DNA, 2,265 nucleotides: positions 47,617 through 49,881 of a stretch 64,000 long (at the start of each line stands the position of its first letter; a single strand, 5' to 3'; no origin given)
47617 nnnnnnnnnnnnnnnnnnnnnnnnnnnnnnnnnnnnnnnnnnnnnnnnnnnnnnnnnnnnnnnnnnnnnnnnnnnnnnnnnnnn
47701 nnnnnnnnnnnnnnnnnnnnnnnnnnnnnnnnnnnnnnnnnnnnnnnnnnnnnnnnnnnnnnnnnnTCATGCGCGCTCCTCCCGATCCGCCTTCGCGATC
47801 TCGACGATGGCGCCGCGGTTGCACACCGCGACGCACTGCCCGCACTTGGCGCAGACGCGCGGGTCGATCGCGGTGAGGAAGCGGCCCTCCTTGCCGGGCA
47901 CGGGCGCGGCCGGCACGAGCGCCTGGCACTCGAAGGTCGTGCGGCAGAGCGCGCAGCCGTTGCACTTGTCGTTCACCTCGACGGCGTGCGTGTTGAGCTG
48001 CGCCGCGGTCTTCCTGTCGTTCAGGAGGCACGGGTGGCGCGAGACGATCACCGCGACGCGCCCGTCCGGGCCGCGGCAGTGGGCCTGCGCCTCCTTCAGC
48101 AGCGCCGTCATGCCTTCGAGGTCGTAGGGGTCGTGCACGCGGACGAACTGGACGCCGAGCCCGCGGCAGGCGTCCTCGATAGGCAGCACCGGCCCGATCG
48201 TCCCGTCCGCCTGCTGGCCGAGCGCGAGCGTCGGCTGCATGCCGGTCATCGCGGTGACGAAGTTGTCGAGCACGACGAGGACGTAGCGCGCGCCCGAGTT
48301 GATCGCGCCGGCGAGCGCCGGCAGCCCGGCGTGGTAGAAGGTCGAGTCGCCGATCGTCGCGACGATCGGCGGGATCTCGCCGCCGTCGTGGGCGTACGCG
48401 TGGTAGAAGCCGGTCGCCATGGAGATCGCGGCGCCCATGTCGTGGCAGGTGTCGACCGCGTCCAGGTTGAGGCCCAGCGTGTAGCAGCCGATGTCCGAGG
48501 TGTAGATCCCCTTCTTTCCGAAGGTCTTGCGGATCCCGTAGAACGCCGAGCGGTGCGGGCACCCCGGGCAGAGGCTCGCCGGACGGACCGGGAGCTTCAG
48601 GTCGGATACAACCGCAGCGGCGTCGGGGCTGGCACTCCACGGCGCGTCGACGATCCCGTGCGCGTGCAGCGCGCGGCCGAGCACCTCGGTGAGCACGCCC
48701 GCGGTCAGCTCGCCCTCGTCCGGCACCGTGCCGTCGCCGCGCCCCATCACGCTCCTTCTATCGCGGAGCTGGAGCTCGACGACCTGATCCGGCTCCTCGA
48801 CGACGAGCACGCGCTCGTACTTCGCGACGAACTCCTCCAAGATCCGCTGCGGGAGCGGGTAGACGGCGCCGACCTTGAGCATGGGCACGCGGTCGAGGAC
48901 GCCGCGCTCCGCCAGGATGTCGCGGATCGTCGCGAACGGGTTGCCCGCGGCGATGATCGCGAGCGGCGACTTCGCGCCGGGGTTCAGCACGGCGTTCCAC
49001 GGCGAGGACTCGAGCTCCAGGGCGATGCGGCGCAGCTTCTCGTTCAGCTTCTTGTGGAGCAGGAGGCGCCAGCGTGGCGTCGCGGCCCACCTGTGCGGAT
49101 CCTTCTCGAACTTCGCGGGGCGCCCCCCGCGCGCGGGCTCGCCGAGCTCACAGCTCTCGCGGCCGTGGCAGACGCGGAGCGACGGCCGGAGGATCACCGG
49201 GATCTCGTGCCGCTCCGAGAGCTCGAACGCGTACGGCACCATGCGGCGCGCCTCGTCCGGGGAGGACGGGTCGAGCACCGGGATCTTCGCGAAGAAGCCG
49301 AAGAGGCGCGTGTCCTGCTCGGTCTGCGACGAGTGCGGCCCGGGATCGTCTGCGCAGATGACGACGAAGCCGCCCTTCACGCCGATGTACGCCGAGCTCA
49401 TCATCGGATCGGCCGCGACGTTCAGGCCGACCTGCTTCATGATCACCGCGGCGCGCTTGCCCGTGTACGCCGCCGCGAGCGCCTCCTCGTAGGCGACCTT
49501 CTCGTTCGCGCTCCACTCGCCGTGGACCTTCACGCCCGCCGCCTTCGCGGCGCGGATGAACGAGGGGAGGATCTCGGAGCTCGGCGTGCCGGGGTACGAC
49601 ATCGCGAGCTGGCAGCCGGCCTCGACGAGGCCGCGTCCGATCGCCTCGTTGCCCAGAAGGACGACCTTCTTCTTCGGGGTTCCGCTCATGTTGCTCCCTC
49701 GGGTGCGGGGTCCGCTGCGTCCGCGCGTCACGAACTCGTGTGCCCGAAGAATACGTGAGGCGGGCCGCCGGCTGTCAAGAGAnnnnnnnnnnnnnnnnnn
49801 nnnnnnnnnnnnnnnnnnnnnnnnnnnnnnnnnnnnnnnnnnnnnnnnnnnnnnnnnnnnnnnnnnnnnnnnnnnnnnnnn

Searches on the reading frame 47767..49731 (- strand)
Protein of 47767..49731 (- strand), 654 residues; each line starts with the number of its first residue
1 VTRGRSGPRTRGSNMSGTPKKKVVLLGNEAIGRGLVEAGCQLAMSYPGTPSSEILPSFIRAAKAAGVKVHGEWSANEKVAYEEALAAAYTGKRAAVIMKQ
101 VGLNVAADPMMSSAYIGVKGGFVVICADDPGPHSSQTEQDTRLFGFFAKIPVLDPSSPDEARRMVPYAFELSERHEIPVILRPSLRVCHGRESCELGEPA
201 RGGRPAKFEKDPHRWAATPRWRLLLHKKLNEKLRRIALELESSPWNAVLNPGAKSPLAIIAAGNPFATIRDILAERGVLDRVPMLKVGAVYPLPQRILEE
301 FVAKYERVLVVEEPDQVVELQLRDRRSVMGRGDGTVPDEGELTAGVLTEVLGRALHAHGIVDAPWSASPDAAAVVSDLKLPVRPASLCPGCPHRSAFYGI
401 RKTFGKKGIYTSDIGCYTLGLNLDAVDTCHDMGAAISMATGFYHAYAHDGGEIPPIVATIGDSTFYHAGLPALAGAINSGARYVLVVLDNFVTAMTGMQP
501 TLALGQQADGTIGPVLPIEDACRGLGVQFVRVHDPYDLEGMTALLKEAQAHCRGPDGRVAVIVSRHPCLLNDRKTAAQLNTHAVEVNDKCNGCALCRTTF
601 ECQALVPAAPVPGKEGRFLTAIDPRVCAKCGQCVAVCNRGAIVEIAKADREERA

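Call 44: search_protein_families(library=pfam, proteins=[window:47767-49731:-], max_evalue=0.001)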
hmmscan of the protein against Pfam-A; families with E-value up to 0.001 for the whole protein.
window:47767-49731:- (654 aa): 2 families
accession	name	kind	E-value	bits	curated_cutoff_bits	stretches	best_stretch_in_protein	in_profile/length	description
PF02775.26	TPP_enzyme_C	-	1.8e-15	57.5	21.9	1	427-551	25-143/151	Thiamine pyrophosphate enzyme, C-terminal TPP binding domain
PF01855.24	POR_N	-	1.8e-08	34.9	27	1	34-200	2-171/231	Pyruvate flavodoxin/ferredoxin oxidoreductase, thiamine diP-bdg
